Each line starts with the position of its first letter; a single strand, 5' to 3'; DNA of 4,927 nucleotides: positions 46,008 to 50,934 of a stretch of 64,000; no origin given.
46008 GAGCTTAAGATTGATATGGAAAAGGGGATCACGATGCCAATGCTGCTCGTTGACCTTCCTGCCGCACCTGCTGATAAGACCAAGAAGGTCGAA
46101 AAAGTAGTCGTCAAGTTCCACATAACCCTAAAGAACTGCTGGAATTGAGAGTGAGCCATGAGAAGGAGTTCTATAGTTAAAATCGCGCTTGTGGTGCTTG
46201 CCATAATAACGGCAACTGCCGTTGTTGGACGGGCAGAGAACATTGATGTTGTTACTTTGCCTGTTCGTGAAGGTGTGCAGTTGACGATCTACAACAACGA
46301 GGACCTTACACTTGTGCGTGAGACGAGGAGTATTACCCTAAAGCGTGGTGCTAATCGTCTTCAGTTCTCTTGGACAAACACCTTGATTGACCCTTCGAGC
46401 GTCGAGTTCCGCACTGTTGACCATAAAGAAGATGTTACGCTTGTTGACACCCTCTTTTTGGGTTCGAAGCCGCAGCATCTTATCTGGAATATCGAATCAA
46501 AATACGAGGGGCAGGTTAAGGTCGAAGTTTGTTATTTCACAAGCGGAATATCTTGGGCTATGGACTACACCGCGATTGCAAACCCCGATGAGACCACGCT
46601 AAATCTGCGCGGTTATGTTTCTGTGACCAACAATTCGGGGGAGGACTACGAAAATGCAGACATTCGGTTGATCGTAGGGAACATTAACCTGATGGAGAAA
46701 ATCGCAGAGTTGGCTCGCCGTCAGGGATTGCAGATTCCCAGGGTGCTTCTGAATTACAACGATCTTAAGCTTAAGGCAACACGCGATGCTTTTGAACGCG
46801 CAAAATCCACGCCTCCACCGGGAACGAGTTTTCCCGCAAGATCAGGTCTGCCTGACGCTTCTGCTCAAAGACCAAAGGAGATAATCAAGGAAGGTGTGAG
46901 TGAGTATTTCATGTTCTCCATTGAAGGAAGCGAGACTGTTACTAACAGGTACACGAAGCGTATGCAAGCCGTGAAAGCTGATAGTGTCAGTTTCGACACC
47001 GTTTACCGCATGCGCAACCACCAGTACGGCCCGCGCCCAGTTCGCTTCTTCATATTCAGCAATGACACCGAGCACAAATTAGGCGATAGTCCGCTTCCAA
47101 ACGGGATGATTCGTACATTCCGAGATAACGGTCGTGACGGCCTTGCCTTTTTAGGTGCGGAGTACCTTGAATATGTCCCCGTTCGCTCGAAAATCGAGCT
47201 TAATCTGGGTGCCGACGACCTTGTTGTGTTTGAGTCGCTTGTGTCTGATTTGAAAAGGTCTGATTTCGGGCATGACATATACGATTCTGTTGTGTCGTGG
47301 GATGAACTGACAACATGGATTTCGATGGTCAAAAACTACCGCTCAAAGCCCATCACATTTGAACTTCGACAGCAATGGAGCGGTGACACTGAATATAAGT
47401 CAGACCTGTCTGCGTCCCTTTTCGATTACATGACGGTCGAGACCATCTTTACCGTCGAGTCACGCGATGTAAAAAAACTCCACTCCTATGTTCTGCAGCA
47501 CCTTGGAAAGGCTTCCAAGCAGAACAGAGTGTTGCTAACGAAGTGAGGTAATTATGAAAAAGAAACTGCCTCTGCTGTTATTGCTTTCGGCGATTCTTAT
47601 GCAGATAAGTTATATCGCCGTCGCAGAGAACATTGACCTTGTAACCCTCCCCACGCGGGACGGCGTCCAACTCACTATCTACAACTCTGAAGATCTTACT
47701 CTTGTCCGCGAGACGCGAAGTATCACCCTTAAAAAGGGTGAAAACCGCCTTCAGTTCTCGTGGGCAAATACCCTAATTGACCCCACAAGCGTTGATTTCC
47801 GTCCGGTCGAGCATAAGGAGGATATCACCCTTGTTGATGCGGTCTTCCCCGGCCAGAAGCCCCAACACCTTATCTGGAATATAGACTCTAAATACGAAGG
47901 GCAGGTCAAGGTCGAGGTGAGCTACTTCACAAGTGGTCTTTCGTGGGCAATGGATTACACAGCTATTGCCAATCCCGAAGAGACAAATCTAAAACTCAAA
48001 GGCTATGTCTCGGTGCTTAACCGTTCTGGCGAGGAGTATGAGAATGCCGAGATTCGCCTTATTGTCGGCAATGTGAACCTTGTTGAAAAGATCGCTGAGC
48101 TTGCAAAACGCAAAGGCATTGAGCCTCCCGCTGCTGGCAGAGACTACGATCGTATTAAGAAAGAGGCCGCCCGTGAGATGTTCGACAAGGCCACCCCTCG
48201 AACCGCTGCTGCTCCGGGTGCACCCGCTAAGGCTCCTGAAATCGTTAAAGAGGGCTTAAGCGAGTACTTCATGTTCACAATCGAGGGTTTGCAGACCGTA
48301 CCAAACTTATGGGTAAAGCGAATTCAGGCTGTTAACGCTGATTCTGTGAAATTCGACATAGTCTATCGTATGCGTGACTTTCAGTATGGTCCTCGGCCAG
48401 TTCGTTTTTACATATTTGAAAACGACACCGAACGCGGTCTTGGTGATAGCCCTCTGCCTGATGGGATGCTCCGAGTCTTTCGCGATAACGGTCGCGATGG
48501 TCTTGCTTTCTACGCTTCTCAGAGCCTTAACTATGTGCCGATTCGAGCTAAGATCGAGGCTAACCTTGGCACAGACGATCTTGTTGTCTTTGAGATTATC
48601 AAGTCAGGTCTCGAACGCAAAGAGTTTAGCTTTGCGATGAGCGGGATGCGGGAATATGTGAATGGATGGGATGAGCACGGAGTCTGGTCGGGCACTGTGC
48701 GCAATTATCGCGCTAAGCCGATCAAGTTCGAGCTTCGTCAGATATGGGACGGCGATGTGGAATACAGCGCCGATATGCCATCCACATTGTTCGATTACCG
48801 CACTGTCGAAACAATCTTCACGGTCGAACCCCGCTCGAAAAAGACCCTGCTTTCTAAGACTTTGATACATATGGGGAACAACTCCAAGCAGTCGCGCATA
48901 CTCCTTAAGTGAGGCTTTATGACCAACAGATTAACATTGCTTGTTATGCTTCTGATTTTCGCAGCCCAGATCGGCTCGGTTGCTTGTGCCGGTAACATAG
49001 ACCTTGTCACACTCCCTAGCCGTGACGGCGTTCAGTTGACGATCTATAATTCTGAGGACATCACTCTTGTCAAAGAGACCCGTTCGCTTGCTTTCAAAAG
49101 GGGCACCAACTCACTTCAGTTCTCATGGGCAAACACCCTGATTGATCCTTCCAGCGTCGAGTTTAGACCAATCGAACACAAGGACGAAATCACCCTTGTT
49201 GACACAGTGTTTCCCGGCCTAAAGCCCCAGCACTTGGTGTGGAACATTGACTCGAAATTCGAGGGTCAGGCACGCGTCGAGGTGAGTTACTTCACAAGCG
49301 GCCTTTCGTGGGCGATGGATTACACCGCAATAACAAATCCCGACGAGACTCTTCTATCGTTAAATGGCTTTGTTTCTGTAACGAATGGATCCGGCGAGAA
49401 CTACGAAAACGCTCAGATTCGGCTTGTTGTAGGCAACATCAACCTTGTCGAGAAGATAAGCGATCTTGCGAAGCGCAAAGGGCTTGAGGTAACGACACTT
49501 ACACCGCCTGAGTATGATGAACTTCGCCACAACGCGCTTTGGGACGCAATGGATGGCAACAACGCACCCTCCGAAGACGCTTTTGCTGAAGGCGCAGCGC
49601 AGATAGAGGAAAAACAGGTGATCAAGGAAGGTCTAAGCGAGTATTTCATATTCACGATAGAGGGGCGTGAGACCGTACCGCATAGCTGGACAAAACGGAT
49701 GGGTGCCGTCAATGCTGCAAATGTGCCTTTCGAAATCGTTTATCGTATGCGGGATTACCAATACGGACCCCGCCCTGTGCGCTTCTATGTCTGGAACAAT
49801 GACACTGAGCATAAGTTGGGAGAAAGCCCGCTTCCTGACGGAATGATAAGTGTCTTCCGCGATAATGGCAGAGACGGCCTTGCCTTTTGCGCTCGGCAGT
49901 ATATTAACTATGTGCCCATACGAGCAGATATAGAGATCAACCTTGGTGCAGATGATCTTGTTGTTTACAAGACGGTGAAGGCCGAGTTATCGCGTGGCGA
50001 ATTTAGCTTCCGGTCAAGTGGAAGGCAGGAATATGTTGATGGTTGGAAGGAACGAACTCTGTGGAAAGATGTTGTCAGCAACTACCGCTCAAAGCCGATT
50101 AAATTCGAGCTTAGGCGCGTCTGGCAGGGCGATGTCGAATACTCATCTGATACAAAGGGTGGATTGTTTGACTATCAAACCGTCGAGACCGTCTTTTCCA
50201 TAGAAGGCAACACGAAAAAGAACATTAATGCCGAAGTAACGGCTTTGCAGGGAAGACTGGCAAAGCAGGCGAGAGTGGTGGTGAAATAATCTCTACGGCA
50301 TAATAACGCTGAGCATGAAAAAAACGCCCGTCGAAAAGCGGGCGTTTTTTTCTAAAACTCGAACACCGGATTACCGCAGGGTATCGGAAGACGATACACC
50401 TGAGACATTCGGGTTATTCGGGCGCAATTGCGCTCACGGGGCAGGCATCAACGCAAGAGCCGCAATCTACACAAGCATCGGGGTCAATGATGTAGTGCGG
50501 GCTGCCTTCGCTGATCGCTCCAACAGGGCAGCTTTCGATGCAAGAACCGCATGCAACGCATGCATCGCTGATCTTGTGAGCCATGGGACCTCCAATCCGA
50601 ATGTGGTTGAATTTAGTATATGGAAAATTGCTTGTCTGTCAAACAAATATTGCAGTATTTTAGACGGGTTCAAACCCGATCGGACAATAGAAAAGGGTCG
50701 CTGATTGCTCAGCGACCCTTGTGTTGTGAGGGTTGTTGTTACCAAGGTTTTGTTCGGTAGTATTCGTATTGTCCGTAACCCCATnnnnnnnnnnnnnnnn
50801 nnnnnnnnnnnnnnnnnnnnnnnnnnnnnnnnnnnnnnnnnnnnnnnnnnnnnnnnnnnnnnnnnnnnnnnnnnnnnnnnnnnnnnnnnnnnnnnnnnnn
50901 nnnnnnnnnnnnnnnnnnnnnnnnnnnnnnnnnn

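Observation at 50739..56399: Cell-surface Rhs polymorphic toxin with an unrecognised C-terminal domain and no adjacent immunity gene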

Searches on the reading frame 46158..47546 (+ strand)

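Call 17: search_protein_families(library=ncbifam, proteins=[window:46158-47546:+], max_evalue=0.001)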
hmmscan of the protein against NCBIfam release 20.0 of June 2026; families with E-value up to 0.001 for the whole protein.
window:46158-47546:+ (462 aa): 1 family
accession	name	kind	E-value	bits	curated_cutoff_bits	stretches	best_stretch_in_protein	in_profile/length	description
TIGR02231.1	TIGR02231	subfamily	8.8e-10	37.9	112.6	1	106-356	179-418/524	mucoidy inhibitor MuiA family protein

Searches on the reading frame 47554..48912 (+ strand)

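Call 17: search_protein_families(library=ncbifam, proteins=[window:47554-48912:+], max_evalue=0.001)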
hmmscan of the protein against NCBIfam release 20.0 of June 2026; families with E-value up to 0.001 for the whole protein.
window:47554-48912:+ (452 aa): 1 family
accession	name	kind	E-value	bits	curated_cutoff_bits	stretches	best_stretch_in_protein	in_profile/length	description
TIGR02231.1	TIGR02231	subfamily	9.9e-05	21.2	112.6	1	102-344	177-418/524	mucoidy inhibitor MuiA family protein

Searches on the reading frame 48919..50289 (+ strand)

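Call 8: search_protein_families(library=pfam, proteins=[window:48919-50289:+], max_evalue=0.001)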
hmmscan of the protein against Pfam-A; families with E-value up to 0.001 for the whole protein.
window:48919-50289:+ (456 aa): 1 family
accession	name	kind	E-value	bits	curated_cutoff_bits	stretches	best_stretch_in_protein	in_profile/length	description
PF13598.12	DUF4139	-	4.8e-05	23.6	31.8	1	120-360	1-118/205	Domain of unknown function (DUF4139)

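Call 17: search_protein_families(library=ncbifam, proteins=[window:48919-50289:+], max_evalue=0.001)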
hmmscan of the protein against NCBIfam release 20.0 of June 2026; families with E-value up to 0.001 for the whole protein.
window:48919-50289:+ (456 aa): 1 family
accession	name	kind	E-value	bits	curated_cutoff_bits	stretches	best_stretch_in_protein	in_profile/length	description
TIGR02231.1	TIGR02231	subfamily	8.1e-06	24.8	112.6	1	105-353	180-425/524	mucoidy inhibitor MuiA family protein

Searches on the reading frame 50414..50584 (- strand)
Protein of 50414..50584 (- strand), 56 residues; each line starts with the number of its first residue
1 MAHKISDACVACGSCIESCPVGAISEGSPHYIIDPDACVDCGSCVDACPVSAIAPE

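Call 8: search_protein_families(library=pfam, proteins=[window:50414-50584:-], max_evalue=0.001)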
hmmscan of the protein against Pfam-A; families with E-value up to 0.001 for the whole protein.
window:50414-50584:- (56 aa): 14 families
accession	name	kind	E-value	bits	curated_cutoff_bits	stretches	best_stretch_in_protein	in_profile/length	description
PF00037.32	Fer4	-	4.9e-17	61.4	21.1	2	31-53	1-23/24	4Fe-4S binding domain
PF13237.11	Fer4_10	-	9e-13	48.4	25.5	2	5-49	5-53/53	4Fe-4S dicluster domain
PF12837.12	Fer4_6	-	1.1e-12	47.7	25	2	33-53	4-24/24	4Fe-4S binding domain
PF12797.12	Fer4_2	-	3.4e-12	45.9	24.5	2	29-50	1-22/22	4Fe-4S binding domain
PF12838.12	Fer4_7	-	4.8e-12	46.6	27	1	9-52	2-52/52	4Fe-4S dicluster domain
PF13187.11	Fer4_9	-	3.7e-11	43.3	27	1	8-53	1-52/52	4Fe-4S dicluster domain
PF13484.11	Fer4_16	-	4.4e-10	40.6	30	2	9-39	2-30/66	4Fe-4S double cluster binding domain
PF12800.12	Fer4_4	-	1.7e-09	37.6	24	2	35-50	1-16/17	4Fe-4S binding domain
PF14697.11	Fer4_21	-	1.7e-08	34.9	35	1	2-24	34-57/59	4Fe-4S dicluster domain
PF12798.12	Fer4_3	-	3.7e-07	30.9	27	0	38-52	1-15/15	4Fe-4S binding domain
PF13183.11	Fer4_8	-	7.8e-07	30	27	0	7-27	3-23/68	4Fe-4S dicluster domain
PF25160.1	LdpA_Fe-S-bd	-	2e-06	27.9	27.6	0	5-27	24-46/49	LdpA Fe-S cluster-binding domain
PF13534.11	Fer4_17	-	4.7e-05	24.3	22.2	0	8-32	1-25/61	4Fe-4S dicluster domain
PF17179.9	Fer4_22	-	0.00021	22.5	27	0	35-51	78-94/95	4Fe-4S dicluster domain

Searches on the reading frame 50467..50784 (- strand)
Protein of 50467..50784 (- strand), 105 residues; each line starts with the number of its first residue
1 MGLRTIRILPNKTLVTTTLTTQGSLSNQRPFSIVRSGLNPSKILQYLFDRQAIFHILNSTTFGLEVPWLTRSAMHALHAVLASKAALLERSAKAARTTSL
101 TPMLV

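Call 6: search_protein_families(library=pfam, proteins=[window:50467-50784:-], max_evalue=0.01)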
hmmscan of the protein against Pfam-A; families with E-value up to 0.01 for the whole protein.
window:50467-50784:- (105 aa): 0 families
